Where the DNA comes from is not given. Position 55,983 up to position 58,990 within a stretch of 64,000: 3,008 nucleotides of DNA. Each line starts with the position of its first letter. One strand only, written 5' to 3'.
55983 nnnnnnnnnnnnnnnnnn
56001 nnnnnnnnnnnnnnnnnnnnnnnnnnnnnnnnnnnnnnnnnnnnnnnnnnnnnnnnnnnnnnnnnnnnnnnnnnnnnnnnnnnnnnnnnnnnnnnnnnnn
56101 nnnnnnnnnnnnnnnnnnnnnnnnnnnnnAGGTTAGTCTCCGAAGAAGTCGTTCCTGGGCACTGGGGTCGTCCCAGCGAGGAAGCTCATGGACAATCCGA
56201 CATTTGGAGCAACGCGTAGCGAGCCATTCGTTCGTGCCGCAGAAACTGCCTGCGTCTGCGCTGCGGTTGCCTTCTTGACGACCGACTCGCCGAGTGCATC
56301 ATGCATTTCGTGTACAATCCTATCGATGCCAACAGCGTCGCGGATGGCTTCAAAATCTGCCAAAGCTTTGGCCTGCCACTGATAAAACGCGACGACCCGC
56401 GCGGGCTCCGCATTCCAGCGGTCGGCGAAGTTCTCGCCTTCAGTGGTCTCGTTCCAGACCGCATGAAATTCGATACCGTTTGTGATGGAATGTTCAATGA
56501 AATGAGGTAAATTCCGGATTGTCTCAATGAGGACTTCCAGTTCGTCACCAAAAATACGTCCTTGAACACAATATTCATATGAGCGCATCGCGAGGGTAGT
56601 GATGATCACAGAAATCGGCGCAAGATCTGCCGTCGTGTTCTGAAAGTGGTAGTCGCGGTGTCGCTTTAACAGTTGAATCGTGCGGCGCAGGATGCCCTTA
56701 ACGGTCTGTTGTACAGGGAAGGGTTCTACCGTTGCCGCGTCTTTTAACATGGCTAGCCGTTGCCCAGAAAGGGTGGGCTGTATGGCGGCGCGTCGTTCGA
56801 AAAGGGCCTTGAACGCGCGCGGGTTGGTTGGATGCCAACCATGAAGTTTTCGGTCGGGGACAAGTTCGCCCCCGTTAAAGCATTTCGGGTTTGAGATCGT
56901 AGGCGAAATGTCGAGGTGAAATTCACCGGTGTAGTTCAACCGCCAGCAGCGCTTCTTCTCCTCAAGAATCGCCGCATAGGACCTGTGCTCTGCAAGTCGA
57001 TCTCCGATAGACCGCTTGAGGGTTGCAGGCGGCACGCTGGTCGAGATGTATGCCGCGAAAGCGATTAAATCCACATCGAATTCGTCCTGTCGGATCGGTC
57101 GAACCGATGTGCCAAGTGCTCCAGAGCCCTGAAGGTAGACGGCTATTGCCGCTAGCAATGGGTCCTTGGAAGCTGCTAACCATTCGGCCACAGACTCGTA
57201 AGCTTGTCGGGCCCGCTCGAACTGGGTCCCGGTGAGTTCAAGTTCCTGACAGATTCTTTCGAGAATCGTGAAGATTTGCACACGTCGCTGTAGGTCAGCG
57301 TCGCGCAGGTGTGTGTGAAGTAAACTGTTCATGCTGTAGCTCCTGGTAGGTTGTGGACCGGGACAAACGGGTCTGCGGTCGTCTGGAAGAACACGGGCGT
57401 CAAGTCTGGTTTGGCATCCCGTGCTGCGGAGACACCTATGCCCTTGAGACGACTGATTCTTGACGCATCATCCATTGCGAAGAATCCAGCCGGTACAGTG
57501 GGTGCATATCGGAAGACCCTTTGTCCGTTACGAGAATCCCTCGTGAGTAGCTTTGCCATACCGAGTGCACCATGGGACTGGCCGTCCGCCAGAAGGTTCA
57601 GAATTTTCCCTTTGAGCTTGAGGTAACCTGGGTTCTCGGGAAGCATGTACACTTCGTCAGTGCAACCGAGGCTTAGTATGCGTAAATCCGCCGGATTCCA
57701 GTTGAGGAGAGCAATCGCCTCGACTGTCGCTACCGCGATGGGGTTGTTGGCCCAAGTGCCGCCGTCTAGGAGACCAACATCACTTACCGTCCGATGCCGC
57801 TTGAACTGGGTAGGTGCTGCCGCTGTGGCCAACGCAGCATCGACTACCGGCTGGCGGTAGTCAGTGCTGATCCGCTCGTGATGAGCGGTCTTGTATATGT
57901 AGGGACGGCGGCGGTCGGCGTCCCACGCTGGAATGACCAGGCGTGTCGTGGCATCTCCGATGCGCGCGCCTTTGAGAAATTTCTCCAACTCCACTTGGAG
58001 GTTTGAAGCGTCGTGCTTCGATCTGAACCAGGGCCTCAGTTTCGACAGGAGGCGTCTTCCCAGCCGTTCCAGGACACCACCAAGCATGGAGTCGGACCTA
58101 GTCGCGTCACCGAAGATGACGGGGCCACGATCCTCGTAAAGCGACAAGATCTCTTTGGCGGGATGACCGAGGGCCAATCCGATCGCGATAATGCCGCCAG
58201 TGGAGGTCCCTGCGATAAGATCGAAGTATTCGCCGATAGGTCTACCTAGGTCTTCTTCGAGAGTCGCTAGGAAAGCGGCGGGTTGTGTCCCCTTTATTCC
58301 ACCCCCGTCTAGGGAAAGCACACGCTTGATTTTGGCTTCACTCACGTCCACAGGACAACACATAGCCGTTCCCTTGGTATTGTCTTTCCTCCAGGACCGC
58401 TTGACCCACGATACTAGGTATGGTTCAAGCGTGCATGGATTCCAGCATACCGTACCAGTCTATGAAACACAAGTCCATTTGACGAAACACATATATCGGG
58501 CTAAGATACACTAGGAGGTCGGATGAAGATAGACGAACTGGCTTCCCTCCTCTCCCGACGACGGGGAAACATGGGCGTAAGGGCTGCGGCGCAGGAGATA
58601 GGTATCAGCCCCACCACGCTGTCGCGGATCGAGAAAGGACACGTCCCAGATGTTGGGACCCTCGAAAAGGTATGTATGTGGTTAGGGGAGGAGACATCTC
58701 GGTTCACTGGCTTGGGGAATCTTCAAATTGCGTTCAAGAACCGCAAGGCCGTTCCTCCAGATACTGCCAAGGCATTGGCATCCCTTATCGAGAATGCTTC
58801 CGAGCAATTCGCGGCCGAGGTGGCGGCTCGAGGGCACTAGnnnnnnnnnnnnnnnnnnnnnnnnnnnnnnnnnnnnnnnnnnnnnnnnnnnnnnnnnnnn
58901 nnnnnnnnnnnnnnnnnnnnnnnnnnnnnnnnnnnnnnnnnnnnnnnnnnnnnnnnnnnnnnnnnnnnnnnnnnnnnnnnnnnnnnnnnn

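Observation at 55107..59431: Low-GC island encoding a CBASS-like anti-phage system (patatin effector, SMODS nucleotidyltransferase, E2-like protein) with divergent CapH/CapP-like regulators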

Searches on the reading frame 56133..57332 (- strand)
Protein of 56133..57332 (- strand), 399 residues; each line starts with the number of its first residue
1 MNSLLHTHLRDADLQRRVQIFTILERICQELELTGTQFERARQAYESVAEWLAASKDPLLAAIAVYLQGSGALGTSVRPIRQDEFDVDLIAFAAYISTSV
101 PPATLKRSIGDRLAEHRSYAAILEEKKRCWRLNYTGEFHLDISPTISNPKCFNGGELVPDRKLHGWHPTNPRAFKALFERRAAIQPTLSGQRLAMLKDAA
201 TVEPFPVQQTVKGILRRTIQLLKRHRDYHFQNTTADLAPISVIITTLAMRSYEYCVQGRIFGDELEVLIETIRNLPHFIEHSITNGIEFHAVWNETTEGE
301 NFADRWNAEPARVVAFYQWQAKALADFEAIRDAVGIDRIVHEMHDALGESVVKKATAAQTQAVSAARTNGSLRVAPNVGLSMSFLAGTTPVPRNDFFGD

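Call 3: search_protein_families(library=pfam, proteins=[window:56133-57332:-], max_evalue=0.1)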
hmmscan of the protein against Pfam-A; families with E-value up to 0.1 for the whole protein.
window:56133-57332:- (399 aa): 2 families
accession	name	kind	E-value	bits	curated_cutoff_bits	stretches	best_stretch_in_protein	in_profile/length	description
PF18144.7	SMODS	-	1.2e-13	52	26.5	1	24-178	7-160/164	Second Messenger Oligonucleotide or Dinucleotide Synthetase domain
PF21654.3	DncV-like_NTFase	-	1.6e-08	35.8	24.9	1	66-142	4-87/90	Cyclic GMP-AMP synthase DncV-like, nucleotidyltransferase domain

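Call 4: search_protein_families(library=padloc, proteins=[window:56133-57332:-], max_evalue=0.1)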
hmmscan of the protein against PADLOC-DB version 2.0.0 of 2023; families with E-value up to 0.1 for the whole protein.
window:56133-57332:- (399 aa): 27 families (the best 25 are shown)
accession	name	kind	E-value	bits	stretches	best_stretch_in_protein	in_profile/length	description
PDLC00780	Cyclase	-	9.1e-109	362.1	1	18-399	7-387/388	oligonucleotide-cyclase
PDLC00770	Cyclase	-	2.6e-68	229.1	2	164-368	179-370/509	oligonucleotide-cyclase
PDLC00815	Cyclase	-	4.6e-67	224.8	1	15-397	7-390/393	oligonucleotide-cyclase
PDLC00816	Cyclase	-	4e-59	198.8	1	16-370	10-367/542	oligonucleotide-cyclase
PDLC00817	Cyclase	-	4e-53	179.1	1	15-379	17-403/419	oligonucleotide-cyclase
PDLC00797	Cyclase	-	2e-40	137.1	1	22-328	15-339/417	oligonucleotide-cyclase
PDLC00811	Cyclase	-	4.1e-39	132.8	1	22-372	53-418/427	oligonucleotide-cyclase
PDLC00800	Cyclase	-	5.6e-32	109.6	1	22-382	19-391/420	oligonucleotide-cyclase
PDLC00798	Cyclase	-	1.3e-28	98.4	2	26-181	9-161/344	oligonucleotide-cyclase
PDLC00793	Cyclase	-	8e-21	72.7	2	30-184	14-165/462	oligonucleotide-cyclase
PDLC00787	Cyclase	-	1e-20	72.3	2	30-184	14-167/333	oligonucleotide-cyclase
PDLC00824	Cyclase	-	3.7e-15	53.7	1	29-180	20-178/466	oligonucleotide-cyclase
PDLC00795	Cyclase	-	4.5e-14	50.3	1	61-277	47-241/340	oligonucleotide-cyclase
PDLC00774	Cyclase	-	1.8e-12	45.1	1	61-306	47-242/316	oligonucleotide-cyclase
PDLC00823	Cyclase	-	3.1e-12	44.7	1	24-182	9-157/285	oligonucleotide-cyclase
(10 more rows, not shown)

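Call 5: search_protein_families(library=ncbifam, proteins=[window:56133-57332:-], max_evalue=0.1)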
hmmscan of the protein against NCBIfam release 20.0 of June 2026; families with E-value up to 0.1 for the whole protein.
window:56133-57332:- (399 aa): 3 families
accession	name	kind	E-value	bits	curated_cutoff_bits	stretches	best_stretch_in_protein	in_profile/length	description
NF041078.1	cGAS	equivalog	9.5e-15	54.5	150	2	164-309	196-298/339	CBASS cGAMP synthase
NF041117.1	CBASS_cyclase_b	equivalog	0.00037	20.2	200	1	28-181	5-149/275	CBASS oligonucleotide cyclase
NF041116.1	CBASS_cyclase_a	equivalog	0.0015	17.7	200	1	40-152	21-139/317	CBASS oligonucleotide cyclase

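Call 8: search_solved_structures(query=window:56133-57332:-, max_evalue=0.01, show_alignments=1)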
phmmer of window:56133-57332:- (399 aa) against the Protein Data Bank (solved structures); distinct sequences matched with E-value up to 0.01: 7.
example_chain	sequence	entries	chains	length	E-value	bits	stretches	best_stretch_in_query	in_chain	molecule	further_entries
8hsb_A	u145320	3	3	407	1.1e-56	195.6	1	14-399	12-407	CdnG | SmCdnG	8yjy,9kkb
9woo_A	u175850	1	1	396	9.1e-33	116.9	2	23-151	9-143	Cyclic GMP-AMP synthase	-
7ljn_A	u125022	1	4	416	1.6e-09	40.4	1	24-362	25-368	CD-NTase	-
8ysn_A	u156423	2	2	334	2.2e-05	26.8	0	63-174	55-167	Nucleotidyltransferase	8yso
8ysc_A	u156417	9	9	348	4.3e-05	25.8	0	62-174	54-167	Nucleotidyltransferase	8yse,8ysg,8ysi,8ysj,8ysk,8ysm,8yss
8ysd_A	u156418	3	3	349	4.4e-05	25.8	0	62-174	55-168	Nucleotidyltransferase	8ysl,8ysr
7ljo_A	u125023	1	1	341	0.00044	22.5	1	63-188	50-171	CD-NTase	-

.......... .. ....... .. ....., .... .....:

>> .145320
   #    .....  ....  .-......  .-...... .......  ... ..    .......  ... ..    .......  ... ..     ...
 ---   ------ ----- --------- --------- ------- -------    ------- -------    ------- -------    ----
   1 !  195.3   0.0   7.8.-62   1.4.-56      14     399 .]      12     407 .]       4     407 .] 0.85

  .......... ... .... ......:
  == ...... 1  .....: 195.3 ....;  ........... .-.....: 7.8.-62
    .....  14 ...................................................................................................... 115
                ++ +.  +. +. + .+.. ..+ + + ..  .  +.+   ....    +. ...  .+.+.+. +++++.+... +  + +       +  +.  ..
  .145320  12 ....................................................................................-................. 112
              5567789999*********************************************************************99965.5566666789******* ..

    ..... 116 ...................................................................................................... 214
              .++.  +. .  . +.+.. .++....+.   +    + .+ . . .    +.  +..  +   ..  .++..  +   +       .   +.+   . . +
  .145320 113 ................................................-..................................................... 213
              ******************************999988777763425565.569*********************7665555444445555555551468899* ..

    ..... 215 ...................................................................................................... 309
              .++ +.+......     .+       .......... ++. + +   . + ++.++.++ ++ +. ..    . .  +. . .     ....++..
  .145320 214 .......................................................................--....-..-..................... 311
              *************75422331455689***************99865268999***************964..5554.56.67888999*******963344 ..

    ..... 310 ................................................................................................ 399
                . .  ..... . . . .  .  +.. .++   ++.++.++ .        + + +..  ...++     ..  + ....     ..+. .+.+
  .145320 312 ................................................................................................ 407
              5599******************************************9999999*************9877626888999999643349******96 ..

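Call 18: find_encoding_contigs(protein=window:56133-57332:-, flank=10000, max_places=6)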
Protein window:56133-57332:- (399 aa): no gene with exactly this product is on record in the collection.

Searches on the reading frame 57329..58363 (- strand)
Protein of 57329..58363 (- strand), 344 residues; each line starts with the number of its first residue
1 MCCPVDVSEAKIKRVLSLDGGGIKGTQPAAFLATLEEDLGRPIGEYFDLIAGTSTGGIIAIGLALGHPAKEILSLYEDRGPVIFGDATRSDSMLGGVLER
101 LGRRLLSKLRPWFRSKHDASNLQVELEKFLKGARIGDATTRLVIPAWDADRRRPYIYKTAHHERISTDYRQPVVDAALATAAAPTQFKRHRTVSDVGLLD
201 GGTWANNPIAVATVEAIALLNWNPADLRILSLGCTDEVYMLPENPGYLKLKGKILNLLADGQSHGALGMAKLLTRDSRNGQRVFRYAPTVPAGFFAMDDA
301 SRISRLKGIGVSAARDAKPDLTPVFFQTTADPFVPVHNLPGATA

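Call 3: search_protein_families(library=pfam, proteins=[window:57329-58363:-], max_evalue=0.1)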
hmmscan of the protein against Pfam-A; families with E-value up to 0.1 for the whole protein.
window:57329-58363:- (344 aa): 1 family
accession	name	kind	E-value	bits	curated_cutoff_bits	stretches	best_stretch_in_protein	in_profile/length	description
PF01734.28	Patatin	-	7.9e-26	91.9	27.7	1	16-212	1-190/191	Patatin-like phospholipase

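Call 4: search_protein_families(library=padloc, proteins=[window:57329-58363:-], max_evalue=0.1)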
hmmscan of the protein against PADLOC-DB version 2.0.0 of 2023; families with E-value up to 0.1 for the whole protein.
window:57329-58363:- (344 aa): 4 families
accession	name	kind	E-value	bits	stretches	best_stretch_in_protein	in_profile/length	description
PDLC00758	Effector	-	1.9e-92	308.1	1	11-329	4-323/331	Phospholipase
PDLC00757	Effector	-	3.1e-88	294.3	1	9-337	6-324/331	Phospholipase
PDLC00756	Effector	-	3.2e-33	113.2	1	62-241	2-166/280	Phospholipase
PDLC00755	Effector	-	9.5e-28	95.2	2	8-88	6-86/311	Phospholipase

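Call 5: search_protein_families(library=ncbifam, proteins=[window:57329-58363:-], max_evalue=0.1)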
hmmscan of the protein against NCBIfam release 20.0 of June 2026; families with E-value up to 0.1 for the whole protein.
window:57329-58363:- (344 aa): 3 families
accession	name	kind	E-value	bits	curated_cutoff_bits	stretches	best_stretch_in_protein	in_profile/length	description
NF041079.1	CBASS_lipase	equivalog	1.1e-62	212.1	200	1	14-243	2-215/317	CBASS cGAMP-activated phospholipase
NF053870.1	DS2_1_antiphage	equivalog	5.9e-27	94.8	400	2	14-90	1-77/299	anti-phage phospholipase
TIGR03607.1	TIGR03607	subfamily_domain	0.079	11.9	262.45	0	47-64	64-81/732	patatin-like protein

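Call 15: search_solved_structures(query=window:57329-58363:-, max_evalue=0.01, show_alignments=1)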
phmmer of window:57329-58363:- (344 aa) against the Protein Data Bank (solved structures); distinct sequences matched with E-value up to 0.01: 9.
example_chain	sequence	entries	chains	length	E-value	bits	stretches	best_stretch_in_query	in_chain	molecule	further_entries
9wn0_A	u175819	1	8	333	6.5e-28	101.3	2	114-241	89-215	Patatin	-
9wn1_A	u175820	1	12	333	6.9e-28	101.2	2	114-241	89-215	Patatin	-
9kh6_A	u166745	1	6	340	7.1e-28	101.1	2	114-241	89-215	Patatin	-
9kh7_A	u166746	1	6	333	7.8e-27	97.7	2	114-241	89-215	CBASS cGAMP-activated phospholipase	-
8zr9_A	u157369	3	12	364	2e-25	93.1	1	11-336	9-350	CGAMP-activated phospholipase CapV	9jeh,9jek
9kej_A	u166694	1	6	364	5.2e-25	91.7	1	11-336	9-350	CGAMP-activated phospholipase CapV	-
9iom_A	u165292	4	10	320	2e-18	70.1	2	11-87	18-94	cUMP-AMP-activated phospholipase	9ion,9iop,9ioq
1oxw_A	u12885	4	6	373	7.7e-15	58.3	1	13-223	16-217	Patatin | Patatin-17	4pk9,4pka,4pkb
6aun_A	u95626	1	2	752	3.4e-07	33.1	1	14-64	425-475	PLA2G6, iPLA2beta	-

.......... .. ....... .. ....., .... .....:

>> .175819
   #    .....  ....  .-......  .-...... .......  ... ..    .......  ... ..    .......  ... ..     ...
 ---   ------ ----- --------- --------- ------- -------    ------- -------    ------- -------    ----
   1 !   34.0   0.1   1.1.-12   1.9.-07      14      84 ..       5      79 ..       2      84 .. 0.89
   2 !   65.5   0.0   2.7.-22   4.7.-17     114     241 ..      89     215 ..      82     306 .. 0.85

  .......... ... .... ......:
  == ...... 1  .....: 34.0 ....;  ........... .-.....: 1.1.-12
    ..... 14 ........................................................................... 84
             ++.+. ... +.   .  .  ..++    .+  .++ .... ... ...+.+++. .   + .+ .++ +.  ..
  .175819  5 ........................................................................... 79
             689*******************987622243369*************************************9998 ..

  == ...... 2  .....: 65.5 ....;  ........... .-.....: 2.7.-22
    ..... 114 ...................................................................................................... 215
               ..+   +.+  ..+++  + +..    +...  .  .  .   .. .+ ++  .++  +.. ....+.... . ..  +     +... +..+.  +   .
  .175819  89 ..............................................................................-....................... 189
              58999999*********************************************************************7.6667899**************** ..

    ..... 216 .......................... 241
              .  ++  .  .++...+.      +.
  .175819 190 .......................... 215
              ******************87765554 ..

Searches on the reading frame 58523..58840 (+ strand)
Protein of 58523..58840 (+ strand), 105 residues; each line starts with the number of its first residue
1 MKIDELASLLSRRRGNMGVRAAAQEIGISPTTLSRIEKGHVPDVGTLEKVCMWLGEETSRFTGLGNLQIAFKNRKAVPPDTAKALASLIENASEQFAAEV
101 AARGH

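Call 3: search_protein_families(library=pfam, proteins=[window:58523-58840:+], max_evalue=0.1)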
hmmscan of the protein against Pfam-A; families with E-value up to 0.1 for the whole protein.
window:58523-58840:+ (105 aa): 11 families
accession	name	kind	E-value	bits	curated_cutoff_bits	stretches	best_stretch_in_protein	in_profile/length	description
PF01381.28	HTH_3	-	7.7e-08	32.7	23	1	20-51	13-45/55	Helix-turn-helix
PF13560.12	HTH_31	-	1.4e-05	25.8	27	1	12-51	10-51/64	Helix-turn-helix domain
PF13443.12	HTH_26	-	0.00099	19.8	22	1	23-55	17-51/63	Cro/C1-type HTH DNA-binding domain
PF12844.13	HTH_19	-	0.0018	18.6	30.2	1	12-58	8-55/64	Helix-turn-helix domain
PF05225.22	HTH_psq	-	0.0033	17.6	20.4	1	13-41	13-41/45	helix-turn-helix, Psq domain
PF13542.12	HTH_Tnp_ISL3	-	0.022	14.6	27.4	1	16-38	26-48/51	Helix-turn-helix domain of transposase family ISL3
PF13518.12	HTH_28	-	0.037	14.5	25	1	14-38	11-34/52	Helix-turn-helix domain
PF02954.25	HTH_8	-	0.051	13.8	22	0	20-35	22-37/42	Bacterial regulatory protein, Fis family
PF23978.1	DUF7303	-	0.061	13.2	27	1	78-100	128-150/195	Family of unknown function (DUF7303)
PF13936.12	HTH_38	-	0.073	13.3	27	0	15-35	19-39/44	Helix-turn-helix domain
PF09339.16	HTH_IclR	-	0.083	13.1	22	0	9-36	11-38/52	IclR helix-turn-helix domain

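Call 4: search_protein_families(library=padloc, proteins=[window:58523-58840:+], max_evalue=0.1)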
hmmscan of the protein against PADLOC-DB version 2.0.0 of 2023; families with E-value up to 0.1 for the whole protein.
window:58523-58840:+ (105 aa): 4 families
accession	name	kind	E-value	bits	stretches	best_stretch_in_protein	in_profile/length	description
PDLC03946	RmrA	-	2.9e-05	21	1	10-61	9-61/357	-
PDLC02926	HTH_VI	-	6.8e-05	21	1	12-54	10-53/92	-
PDLC03949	RmrA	-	0.0025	14.7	1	10-62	9-62/363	-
PDLC03951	RmrA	-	0.0046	14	1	16-62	21-68/400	-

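Call 5: search_protein_families(library=ncbifam, proteins=[window:58523-58840:+], max_evalue=0.1)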
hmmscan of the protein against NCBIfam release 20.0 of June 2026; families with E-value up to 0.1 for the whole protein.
window:58523-58840:+ (105 aa): 2 families
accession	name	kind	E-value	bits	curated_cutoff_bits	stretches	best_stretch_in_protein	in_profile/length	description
TIGR02607.1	antidote_HigA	equivalog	0.017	15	47.7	0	16-40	20-44/81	HigA family addiction module antitoxin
TIGR03070.1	couple_hipB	subfamily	0.091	12.7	71.65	0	5-51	2-51/58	type II toxin-antitoxin system Y4mF family antitoxin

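Call 14: search_solved_structures(query=window:58523-58840:+, max_evalue=1, show_alignments=1)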
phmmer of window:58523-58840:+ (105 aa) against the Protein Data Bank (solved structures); distinct sequences matched with E-value up to 1: 3.
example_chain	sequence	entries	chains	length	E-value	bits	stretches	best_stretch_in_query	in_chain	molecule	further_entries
1y9q_A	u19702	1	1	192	0.093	16.1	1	12-86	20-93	transcriptional regulator, HTH_3 family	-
2ofy_A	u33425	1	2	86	0.17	15.2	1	5-42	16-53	Putative XRE-family transcriptional regulator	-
8tac_A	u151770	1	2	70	0.52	13.7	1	11-55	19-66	DBP48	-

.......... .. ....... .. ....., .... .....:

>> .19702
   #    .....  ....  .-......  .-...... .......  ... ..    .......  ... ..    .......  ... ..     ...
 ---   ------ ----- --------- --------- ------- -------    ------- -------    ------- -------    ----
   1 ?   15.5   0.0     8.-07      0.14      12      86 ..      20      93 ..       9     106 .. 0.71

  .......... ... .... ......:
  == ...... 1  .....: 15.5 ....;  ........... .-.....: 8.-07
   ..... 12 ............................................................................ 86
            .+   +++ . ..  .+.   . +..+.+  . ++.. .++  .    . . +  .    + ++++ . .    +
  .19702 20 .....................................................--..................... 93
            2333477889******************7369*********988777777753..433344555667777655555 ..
